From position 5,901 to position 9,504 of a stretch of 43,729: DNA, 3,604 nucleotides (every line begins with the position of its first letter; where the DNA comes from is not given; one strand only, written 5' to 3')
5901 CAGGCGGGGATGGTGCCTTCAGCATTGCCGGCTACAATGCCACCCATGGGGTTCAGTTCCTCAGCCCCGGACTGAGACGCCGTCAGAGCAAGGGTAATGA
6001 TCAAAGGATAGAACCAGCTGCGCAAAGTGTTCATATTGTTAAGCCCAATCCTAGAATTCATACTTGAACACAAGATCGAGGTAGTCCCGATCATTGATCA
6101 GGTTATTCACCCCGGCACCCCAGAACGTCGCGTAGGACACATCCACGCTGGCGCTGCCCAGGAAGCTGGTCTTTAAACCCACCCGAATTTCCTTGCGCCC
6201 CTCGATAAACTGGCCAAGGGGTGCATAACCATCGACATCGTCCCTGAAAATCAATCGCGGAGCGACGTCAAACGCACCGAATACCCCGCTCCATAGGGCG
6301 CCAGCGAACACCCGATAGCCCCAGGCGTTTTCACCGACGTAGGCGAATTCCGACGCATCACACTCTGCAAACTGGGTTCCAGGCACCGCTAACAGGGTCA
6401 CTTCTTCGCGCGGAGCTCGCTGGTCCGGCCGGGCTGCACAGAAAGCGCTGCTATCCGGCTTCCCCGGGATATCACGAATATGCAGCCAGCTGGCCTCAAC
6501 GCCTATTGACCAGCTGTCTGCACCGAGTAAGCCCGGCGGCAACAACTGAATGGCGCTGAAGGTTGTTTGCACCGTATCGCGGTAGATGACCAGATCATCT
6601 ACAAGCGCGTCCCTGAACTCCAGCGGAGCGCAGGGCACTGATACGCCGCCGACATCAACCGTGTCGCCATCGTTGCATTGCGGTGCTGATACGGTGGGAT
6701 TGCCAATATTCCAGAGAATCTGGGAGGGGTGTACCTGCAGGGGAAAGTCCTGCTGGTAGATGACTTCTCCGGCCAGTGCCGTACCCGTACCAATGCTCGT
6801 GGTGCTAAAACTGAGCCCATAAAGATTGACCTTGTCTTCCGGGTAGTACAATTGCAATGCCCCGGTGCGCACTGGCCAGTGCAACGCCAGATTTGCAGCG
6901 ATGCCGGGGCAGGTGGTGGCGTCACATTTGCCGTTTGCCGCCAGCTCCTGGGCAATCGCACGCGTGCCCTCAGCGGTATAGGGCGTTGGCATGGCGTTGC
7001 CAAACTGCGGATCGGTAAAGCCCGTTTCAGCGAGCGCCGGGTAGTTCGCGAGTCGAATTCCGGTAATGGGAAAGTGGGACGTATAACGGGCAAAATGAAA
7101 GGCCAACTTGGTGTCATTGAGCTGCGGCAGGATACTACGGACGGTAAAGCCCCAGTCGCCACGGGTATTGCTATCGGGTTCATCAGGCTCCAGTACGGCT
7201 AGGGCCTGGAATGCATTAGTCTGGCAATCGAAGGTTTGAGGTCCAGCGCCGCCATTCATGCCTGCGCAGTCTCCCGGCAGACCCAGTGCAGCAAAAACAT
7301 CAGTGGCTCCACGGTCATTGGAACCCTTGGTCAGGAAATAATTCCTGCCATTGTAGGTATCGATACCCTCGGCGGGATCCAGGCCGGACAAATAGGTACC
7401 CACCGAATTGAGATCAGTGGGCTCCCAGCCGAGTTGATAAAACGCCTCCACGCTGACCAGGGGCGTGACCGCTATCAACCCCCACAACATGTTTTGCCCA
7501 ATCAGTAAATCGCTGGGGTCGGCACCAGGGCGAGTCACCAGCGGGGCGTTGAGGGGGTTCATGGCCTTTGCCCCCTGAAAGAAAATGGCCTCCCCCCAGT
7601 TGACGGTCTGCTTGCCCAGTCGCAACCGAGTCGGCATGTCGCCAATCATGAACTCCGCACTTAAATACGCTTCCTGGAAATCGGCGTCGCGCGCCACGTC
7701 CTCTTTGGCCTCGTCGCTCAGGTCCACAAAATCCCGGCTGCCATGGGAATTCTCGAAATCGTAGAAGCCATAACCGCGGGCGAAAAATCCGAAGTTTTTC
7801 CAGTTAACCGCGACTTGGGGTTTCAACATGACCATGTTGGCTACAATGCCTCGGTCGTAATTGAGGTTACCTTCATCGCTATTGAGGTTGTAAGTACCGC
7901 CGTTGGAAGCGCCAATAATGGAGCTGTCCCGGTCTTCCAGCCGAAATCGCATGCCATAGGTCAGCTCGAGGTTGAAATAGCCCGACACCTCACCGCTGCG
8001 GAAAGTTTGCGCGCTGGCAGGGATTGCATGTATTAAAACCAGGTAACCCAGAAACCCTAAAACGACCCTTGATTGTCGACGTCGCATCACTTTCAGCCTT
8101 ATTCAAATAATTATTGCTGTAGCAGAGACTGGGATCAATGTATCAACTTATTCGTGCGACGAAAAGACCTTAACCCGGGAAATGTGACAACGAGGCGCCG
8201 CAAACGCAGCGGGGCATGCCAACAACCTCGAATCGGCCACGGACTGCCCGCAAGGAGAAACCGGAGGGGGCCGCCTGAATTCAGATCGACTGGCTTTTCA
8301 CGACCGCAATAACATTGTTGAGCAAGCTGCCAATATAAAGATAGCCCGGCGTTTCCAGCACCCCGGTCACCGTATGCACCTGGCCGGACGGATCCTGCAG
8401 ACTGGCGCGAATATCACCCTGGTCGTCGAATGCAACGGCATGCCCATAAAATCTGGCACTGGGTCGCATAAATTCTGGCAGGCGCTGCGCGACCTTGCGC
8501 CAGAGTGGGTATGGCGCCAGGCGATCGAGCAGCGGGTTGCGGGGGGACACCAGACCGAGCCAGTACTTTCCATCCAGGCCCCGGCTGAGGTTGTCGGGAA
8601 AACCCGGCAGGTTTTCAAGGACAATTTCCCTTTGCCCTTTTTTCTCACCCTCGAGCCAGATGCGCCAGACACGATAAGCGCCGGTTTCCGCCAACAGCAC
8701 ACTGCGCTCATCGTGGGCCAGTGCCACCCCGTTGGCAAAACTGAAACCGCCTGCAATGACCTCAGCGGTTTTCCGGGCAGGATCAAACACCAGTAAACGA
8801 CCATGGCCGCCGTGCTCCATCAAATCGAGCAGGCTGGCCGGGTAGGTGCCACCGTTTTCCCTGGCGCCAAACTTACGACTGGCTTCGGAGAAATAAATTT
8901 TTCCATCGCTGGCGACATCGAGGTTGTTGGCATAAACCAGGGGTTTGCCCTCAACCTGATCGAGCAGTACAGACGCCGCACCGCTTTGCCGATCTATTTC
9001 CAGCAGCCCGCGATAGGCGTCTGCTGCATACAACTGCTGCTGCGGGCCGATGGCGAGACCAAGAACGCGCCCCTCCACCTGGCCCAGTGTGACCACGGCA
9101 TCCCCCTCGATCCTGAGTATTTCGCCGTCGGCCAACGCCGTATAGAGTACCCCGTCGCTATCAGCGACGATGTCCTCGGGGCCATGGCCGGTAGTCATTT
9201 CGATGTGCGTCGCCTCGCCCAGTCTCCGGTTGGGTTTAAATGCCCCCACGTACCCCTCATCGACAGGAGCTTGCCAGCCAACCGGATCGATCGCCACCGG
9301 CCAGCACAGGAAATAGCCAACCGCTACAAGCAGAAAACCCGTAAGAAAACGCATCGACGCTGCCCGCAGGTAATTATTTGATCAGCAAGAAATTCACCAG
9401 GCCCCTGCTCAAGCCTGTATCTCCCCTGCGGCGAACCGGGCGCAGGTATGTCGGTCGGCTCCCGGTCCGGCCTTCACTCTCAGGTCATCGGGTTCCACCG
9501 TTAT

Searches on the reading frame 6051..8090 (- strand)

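Call 20: search_protein_families(library=pfam, proteins=[window:6051-8090:-])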
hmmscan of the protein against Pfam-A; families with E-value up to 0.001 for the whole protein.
window:6051-8090:- (679 aa): 1 family
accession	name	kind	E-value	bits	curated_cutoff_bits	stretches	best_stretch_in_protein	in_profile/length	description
PF06980.17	DUF1302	-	1.3e-112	378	23.2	1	13-679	6-541/541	Protein of unknown function (DUF1302)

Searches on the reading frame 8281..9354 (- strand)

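Call 20: search_protein_families(library=pfam, proteins=[window:8281-9354:-])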
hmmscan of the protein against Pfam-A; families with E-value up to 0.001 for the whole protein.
window:8281-9354:- (357 aa): 4 families
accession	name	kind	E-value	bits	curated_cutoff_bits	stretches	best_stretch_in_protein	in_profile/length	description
PF20067.5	SSL_N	-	1.9e-18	66.5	18.9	1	37-82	1-46/46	Strictosidine synthase-like, N-terminal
PF03088.22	Str_synth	-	3.5e-17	62.8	25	1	143-236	1-88/89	Strictosidine synthase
PF08450.18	SGL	-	5.1e-13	49.6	26.3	1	99-269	44-202/246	SMP-30/Gluconolactonase/LRE-like region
PF01436.27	NHL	-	5.5e-05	23.4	20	0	204-231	1-27/28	NHL repeat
